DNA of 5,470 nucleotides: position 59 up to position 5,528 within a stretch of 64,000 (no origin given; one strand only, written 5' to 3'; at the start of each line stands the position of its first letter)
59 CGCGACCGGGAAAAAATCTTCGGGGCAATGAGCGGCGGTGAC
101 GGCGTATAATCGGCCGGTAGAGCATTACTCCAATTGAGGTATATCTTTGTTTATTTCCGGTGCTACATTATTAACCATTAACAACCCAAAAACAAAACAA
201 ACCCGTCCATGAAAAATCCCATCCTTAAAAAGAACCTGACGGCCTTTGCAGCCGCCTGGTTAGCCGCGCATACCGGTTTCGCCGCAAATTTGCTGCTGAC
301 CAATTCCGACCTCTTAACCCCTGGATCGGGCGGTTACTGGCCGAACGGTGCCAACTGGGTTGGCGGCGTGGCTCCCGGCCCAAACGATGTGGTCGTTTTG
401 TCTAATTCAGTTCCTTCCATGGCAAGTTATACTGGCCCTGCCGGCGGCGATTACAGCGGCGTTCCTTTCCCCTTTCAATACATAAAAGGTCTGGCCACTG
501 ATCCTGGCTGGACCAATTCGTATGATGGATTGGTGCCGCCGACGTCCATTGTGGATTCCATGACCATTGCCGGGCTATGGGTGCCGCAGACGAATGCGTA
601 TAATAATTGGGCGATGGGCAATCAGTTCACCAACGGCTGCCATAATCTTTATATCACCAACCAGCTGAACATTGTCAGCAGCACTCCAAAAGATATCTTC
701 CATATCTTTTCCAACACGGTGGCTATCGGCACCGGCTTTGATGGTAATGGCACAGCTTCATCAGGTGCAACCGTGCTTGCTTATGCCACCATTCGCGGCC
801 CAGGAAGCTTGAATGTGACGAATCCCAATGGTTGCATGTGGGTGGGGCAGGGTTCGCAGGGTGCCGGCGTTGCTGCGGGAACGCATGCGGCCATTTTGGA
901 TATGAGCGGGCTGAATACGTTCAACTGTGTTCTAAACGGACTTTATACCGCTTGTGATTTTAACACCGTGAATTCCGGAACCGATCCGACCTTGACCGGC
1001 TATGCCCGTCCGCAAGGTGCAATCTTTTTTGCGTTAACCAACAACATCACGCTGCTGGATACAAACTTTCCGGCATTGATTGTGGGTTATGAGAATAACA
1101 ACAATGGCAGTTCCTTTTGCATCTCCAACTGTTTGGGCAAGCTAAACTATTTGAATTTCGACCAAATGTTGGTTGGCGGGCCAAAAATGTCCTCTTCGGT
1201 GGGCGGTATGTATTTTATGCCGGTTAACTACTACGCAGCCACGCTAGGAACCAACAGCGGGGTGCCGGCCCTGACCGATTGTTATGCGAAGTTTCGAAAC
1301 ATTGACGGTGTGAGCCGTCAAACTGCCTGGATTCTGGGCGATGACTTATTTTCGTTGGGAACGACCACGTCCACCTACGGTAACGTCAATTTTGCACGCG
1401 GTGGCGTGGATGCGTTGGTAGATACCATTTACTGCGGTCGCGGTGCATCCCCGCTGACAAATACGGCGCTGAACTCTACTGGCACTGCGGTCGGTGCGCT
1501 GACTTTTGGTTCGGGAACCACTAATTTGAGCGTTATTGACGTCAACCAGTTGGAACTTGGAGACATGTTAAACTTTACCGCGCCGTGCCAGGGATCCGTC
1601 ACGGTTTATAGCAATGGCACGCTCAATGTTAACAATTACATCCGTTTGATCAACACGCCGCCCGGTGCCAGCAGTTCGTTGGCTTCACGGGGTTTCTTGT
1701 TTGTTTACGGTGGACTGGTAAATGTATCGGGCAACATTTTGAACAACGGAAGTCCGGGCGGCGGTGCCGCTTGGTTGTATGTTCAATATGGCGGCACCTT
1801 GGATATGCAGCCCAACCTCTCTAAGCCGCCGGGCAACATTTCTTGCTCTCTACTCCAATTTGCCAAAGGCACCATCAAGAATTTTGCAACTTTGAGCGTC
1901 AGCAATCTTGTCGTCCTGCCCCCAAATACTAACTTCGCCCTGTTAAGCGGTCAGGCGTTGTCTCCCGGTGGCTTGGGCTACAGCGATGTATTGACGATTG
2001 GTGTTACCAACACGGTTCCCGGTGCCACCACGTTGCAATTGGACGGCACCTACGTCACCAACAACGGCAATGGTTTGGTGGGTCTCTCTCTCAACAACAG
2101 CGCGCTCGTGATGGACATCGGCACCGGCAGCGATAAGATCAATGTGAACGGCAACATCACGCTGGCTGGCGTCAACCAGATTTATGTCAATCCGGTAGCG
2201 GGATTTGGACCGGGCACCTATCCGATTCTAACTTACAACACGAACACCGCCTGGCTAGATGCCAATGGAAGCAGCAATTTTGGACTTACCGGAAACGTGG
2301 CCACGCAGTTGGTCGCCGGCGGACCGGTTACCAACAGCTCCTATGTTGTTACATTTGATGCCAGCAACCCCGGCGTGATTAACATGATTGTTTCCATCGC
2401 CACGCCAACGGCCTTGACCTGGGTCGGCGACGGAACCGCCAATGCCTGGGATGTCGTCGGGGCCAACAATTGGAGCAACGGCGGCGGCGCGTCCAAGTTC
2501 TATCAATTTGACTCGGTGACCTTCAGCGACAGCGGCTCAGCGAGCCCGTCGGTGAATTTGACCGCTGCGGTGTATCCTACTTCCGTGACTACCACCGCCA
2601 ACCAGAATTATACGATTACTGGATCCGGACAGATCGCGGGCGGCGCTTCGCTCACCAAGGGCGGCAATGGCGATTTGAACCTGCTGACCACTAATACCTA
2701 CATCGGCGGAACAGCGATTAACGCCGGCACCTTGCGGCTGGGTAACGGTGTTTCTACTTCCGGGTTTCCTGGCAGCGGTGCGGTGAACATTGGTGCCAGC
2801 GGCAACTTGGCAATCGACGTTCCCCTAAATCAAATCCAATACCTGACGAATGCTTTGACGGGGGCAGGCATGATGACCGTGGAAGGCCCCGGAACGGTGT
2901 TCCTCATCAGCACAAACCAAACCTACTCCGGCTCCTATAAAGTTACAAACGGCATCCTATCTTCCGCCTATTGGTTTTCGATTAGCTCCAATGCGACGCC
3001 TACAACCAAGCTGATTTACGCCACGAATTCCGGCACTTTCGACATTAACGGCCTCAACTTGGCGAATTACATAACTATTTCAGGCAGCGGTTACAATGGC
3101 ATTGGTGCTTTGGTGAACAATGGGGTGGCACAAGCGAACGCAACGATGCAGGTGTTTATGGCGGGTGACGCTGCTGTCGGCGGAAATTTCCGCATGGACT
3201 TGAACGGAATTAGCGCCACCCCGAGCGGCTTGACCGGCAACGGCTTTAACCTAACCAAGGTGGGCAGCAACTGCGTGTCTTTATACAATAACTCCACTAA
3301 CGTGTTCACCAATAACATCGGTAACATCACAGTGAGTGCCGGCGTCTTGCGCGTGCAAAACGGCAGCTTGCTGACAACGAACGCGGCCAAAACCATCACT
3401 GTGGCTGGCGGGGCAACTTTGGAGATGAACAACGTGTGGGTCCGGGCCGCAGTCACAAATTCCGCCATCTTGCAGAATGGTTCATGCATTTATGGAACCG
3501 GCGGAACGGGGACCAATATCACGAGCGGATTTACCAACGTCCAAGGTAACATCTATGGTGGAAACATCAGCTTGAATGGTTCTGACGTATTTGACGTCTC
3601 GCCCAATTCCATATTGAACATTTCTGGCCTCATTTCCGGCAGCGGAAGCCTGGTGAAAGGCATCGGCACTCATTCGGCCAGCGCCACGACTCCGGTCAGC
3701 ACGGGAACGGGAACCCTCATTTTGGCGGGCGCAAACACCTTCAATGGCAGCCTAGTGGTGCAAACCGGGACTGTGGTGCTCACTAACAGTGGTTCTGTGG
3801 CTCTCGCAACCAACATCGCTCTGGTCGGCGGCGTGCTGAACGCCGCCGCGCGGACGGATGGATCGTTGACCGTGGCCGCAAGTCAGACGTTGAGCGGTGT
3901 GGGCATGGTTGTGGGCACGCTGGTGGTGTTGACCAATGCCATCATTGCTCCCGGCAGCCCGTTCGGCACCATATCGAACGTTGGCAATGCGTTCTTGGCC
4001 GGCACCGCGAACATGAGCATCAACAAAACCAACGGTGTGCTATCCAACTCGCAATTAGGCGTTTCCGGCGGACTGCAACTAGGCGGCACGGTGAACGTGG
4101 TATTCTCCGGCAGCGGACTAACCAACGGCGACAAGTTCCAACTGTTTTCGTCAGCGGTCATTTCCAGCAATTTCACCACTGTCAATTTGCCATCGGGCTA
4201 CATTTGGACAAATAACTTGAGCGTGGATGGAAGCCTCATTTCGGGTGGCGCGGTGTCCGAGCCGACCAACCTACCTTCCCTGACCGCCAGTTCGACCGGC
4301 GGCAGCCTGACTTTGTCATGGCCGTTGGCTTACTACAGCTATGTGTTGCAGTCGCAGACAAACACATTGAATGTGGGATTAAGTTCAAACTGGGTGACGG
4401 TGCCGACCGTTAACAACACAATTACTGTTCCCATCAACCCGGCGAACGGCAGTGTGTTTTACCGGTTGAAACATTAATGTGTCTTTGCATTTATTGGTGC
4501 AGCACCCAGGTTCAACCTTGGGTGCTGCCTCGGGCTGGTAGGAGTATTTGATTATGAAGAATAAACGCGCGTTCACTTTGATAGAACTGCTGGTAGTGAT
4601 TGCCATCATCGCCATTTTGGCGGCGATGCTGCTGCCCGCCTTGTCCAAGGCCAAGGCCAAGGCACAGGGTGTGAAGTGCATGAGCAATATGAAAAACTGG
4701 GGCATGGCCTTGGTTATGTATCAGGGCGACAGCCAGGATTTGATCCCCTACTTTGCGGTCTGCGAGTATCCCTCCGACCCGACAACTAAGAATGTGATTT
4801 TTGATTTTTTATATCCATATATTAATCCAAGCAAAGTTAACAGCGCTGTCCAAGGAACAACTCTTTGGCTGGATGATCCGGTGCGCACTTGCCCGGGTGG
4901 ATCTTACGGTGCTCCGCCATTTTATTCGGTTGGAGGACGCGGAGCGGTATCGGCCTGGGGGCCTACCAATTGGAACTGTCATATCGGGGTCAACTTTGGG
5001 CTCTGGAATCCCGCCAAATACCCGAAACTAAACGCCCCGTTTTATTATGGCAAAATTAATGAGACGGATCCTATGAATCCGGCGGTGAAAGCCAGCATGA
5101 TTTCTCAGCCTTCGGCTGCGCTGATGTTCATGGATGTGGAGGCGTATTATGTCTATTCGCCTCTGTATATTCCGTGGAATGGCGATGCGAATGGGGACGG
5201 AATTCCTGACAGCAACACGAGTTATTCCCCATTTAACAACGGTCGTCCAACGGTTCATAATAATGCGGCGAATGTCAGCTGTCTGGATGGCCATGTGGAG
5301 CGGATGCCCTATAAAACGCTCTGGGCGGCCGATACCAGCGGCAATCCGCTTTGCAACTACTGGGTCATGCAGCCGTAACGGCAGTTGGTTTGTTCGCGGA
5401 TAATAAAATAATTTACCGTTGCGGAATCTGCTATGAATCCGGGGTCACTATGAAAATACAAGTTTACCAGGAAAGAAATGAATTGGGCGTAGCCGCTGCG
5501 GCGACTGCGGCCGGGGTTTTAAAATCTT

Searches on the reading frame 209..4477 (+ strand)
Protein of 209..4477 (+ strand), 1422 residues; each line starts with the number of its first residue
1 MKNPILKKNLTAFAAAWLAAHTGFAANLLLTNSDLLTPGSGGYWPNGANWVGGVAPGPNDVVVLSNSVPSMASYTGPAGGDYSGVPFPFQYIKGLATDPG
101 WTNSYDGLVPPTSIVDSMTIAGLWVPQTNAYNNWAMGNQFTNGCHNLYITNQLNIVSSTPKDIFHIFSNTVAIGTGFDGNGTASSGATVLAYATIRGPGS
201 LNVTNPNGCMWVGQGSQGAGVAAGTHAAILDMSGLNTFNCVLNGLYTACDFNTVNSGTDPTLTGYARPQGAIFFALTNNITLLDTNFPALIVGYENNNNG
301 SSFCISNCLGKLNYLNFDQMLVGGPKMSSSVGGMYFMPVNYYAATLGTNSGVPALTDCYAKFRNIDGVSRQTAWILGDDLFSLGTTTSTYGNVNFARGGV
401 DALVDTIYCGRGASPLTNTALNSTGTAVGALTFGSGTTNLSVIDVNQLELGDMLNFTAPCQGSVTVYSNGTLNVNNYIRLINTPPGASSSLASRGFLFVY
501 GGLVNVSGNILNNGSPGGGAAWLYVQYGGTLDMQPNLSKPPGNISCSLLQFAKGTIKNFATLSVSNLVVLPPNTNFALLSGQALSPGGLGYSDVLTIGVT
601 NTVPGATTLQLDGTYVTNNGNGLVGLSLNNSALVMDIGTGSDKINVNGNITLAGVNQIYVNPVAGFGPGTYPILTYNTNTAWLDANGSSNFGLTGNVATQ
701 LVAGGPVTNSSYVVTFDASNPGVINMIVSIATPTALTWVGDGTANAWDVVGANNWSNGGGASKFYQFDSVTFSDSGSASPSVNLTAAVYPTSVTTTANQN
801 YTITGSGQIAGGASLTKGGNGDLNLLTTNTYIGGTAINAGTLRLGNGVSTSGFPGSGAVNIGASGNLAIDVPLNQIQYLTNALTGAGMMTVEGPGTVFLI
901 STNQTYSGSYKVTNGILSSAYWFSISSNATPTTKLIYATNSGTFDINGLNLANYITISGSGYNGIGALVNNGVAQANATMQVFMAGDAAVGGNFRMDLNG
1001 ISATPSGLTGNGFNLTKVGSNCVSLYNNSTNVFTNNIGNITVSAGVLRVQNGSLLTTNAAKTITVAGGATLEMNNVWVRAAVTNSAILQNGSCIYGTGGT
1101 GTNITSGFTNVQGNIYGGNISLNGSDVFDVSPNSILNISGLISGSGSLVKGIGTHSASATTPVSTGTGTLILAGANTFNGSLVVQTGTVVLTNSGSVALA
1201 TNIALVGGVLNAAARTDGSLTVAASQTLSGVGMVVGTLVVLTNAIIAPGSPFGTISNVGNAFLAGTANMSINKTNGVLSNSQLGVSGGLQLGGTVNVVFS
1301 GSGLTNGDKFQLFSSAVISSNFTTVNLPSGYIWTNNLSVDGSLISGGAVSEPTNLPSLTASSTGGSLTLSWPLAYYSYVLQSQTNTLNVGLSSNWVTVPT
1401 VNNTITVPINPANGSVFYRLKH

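Call 9: search_protein_families(library=pfam, proteins=[window:209-4477:+], max_evalue=0.01)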
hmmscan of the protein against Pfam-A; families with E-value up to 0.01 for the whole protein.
window:209-4477:+ (1422 aa): 1 family
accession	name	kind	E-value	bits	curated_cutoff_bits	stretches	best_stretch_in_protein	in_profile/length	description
PF12951.13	PATR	-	1.6e-06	28.5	27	2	815-844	1-30/30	Passenger-associated-transport-repeat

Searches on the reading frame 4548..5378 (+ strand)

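Call 9: search_protein_families(library=pfam, proteins=[window:4548-5378:+], max_evalue=0.01)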
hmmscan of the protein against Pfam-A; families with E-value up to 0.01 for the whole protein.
window:4548-5378:+ (276 aa): 2 families
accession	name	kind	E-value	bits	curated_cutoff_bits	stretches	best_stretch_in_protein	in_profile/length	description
PF07963.17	N_methyl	-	1.5e-09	37.4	21.2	1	3-29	1-27/27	Prokaryotic N-terminal methylation motif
PF07596.16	SBP_bac_10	-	0.0095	16.4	23.3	0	35-82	3-49/268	Protein of unknown function (DUF1559)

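Call 71: search_protein_families(library=ncbifam, proteins=[window:4548-5378:+], max_evalue=0.001)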
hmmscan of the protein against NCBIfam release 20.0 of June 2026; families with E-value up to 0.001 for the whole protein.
window:4548-5378:+ (276 aa): 8 families
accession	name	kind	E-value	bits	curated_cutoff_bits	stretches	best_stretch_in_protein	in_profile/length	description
TIGR01710.1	typeII_sec_gspG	equivalog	1.6e-08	34.7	88.85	1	7-63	1-57/134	type II secretion system major pseudopilin GspG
TIGR02532.1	IV_pilin_GFxxxE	domain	1.5e-07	31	16.3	1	6-29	1-24/24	prepilin-type N-terminal cleavage/methylation domain-containing protein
NF041775.1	typeIV_PilA_Myxo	equivalog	1.6e-07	31.5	400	1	6-50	10-54/214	type IV pilin protein PilA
NF007862.0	PRK10574.1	equivalog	1.6e-07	31.5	138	1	3-40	1-38/145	prepilin peptidase-dependent pilin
NF040999.1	pilin_ComGC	equivalog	2.3e-07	30.9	75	1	7-48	2-43/84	competence type IV pilus major pilin ComGC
NF041013.1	T4P_ComGE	equivalog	8e-07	29.1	49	1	4-38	1-35/83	competence type IV pilus minor pilin ComGE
TIGR01708.2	typeII_sec_gspH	equivalog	1.3e-05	25.2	80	1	7-37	2-32/169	type II secretion system minor pseudopilin GspH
TIGR02596.1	TIGR02596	subfamily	0.0001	22.4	70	1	9-47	1-38/196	Verru_Chthon cassette protein D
